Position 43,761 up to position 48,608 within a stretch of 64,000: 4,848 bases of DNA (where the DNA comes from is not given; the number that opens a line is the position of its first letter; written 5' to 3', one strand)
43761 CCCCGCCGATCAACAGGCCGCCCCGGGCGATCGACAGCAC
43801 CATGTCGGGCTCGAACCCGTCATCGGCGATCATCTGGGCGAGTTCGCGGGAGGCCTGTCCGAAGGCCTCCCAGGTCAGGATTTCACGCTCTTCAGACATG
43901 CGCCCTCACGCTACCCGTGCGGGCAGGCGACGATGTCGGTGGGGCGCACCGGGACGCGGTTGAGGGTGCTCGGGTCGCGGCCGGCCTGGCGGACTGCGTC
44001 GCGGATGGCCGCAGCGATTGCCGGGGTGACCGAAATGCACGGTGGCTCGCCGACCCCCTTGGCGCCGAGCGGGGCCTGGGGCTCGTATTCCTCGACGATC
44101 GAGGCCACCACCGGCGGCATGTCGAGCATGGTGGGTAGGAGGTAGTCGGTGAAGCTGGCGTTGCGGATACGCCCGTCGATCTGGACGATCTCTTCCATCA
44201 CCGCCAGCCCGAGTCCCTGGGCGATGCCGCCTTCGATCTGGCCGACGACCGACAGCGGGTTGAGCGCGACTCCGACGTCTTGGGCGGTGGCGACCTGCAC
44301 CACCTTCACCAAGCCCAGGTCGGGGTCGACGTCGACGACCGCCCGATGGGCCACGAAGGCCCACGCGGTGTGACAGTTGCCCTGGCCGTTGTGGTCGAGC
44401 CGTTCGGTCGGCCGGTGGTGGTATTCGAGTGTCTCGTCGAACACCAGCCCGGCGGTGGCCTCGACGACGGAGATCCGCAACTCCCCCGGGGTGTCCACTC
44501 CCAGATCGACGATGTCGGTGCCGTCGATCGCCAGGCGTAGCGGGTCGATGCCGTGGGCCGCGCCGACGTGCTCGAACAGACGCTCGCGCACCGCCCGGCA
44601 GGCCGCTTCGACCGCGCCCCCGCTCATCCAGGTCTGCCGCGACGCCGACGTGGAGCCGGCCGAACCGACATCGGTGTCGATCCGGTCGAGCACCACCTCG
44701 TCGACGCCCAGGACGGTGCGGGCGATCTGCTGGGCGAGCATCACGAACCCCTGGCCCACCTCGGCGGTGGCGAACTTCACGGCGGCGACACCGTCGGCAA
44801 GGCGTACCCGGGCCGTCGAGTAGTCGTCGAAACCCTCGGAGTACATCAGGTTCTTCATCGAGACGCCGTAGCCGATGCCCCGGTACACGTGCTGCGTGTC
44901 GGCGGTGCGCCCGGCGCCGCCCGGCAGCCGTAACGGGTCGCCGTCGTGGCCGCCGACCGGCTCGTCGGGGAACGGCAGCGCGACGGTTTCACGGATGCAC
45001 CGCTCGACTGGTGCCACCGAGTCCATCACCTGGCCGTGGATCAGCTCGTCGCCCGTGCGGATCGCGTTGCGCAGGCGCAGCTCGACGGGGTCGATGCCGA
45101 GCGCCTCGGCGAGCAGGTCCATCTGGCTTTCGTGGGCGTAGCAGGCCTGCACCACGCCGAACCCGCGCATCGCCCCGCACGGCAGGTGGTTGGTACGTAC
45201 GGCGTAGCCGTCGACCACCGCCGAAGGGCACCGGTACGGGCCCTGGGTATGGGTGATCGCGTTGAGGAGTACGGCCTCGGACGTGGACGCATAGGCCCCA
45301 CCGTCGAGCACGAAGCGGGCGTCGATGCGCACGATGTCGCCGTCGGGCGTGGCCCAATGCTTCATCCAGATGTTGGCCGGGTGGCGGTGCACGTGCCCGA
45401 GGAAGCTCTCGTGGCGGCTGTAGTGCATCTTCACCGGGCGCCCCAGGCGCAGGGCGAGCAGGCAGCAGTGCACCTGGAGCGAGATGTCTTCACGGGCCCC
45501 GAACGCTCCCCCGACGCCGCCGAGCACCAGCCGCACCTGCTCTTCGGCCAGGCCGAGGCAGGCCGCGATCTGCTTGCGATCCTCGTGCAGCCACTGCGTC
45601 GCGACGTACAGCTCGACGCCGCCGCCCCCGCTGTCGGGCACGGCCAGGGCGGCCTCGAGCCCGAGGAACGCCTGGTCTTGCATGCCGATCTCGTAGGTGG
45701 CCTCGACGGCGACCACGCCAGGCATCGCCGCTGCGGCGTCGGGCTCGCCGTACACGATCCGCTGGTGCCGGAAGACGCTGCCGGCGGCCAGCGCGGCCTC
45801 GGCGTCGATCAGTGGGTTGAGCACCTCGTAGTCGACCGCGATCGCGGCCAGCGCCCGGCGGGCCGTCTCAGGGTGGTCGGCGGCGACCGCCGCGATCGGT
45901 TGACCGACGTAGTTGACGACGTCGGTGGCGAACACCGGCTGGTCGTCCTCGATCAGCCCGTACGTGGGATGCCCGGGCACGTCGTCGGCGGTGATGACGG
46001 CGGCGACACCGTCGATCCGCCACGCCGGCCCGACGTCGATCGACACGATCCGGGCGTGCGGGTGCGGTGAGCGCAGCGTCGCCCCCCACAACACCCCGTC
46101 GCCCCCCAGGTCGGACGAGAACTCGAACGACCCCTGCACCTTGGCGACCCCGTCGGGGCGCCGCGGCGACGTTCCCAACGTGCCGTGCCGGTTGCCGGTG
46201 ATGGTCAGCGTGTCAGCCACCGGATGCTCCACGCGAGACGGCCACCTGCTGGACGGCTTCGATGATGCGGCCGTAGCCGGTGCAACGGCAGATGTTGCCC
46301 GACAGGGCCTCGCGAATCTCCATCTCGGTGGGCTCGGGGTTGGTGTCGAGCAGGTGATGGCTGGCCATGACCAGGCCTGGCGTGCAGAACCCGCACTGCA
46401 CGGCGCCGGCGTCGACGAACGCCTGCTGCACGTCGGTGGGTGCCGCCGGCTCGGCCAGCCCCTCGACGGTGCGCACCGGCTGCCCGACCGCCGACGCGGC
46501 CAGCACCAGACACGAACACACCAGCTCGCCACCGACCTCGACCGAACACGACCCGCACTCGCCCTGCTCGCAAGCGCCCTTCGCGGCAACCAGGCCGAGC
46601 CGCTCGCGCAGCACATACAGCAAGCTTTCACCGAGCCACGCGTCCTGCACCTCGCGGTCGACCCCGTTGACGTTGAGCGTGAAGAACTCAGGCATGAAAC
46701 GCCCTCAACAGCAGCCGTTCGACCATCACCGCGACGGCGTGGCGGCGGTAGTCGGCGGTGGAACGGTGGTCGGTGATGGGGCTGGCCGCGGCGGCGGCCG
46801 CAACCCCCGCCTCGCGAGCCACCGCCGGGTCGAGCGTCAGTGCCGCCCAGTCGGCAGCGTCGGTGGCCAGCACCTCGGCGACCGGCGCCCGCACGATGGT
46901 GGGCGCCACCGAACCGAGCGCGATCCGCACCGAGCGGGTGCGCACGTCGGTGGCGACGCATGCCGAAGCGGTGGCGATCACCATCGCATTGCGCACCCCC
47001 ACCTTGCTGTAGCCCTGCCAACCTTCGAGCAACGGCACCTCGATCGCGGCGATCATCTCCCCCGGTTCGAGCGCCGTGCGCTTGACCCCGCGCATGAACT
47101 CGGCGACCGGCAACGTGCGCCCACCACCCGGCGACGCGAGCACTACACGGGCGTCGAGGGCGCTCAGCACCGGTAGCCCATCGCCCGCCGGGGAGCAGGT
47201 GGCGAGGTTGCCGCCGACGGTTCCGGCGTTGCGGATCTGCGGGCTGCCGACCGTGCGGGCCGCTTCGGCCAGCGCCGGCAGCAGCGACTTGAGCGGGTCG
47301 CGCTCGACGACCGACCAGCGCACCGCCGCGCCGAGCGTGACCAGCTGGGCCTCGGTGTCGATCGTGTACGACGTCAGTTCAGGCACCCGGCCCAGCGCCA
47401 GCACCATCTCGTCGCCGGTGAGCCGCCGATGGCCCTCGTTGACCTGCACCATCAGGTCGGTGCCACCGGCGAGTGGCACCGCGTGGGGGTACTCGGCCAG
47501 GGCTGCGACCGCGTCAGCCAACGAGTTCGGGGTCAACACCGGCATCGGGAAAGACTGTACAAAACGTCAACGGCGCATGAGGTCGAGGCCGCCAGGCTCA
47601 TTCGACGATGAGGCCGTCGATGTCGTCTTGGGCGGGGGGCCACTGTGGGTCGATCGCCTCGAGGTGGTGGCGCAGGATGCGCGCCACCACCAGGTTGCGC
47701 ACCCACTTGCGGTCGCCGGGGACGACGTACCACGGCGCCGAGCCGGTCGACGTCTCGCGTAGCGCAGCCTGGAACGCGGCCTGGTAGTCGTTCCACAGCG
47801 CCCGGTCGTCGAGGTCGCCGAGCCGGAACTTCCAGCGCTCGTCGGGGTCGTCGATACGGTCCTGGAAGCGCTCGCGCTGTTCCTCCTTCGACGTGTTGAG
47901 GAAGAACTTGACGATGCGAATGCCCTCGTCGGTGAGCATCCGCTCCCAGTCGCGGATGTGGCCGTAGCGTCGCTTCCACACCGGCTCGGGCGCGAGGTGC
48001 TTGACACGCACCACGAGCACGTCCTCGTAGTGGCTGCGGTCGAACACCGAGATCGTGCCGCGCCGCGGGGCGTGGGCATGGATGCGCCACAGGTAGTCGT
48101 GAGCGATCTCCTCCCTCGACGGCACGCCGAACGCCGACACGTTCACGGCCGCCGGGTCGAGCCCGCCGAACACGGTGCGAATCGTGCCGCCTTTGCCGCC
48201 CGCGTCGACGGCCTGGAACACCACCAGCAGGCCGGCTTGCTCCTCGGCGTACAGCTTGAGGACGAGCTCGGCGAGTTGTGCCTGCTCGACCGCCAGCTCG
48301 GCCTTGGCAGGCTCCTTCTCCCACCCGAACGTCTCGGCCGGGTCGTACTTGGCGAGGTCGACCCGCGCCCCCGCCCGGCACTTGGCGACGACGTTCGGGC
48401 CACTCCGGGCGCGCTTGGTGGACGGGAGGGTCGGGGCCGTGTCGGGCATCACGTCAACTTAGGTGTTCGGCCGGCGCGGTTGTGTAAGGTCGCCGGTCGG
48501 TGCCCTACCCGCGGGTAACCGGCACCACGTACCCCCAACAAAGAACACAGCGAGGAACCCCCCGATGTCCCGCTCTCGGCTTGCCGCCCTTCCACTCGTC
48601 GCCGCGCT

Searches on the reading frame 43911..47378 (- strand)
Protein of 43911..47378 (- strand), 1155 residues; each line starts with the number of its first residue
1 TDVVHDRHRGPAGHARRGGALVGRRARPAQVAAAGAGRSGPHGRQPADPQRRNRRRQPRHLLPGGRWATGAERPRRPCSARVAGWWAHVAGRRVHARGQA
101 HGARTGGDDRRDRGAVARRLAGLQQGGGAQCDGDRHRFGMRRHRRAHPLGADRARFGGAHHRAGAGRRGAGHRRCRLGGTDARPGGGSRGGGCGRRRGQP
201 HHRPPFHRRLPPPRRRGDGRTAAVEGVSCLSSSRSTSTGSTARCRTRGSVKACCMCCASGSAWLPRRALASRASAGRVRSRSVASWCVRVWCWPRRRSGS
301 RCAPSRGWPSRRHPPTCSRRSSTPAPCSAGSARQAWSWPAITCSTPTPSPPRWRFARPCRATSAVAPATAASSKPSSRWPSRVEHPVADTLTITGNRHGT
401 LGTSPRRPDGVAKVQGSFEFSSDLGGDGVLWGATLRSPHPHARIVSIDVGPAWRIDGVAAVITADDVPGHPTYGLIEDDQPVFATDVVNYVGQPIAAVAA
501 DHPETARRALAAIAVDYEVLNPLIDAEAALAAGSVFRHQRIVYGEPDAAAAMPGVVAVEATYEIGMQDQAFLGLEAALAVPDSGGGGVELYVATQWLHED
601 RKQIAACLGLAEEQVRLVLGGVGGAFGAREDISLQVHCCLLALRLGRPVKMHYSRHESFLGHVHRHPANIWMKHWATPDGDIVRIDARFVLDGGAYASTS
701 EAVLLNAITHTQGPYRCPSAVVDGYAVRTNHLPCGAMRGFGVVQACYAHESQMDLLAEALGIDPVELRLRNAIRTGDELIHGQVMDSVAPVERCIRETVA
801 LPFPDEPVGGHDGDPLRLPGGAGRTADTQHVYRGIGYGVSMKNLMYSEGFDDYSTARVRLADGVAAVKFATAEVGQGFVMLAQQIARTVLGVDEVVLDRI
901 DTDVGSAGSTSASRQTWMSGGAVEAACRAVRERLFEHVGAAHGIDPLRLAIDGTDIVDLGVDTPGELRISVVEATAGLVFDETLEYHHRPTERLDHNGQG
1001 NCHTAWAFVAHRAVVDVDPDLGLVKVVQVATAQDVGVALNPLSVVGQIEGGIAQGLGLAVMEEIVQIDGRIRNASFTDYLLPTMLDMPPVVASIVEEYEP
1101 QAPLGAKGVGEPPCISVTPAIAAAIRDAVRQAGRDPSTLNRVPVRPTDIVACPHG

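Call 60: search_protein_families(library=pfam, proteins=[window:43911-47378:-], max_evalue=0.0001)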
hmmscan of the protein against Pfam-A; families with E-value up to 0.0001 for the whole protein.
window:43911-47378:- (1155 aa): 3 families
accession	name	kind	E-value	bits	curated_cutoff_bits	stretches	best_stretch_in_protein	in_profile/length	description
PF02738.23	MoCoBD_1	-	9.9e-70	234.8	27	1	540-772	12-244/244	Molybdopterin cofactor-binding domain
PF20256.3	MoCoBD_2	-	6.9e-51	173.9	27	1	830-1088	22-283/283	Molybdopterin cofactor-binding domain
PF01315.27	Ald_Xan_dh_C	-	7e-29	100.8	31.3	1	416-520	2-109/110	Aldehyde oxidase and xanthine dehydrogenase, a/b hammerhead domain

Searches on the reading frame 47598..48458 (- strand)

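Call 60: search_protein_families(library=pfam, proteins=[window:47598-48458:-], max_evalue=0.0001)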
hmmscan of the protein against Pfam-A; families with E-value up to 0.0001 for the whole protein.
window:47598-48458:- (286 aa): 1 family
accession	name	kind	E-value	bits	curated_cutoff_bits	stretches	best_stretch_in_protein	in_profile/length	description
PF03976.20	PPK2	-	4.7e-72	242.7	22.3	1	47-270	3-225/229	Polyphosphate kinase 2 (PPK2)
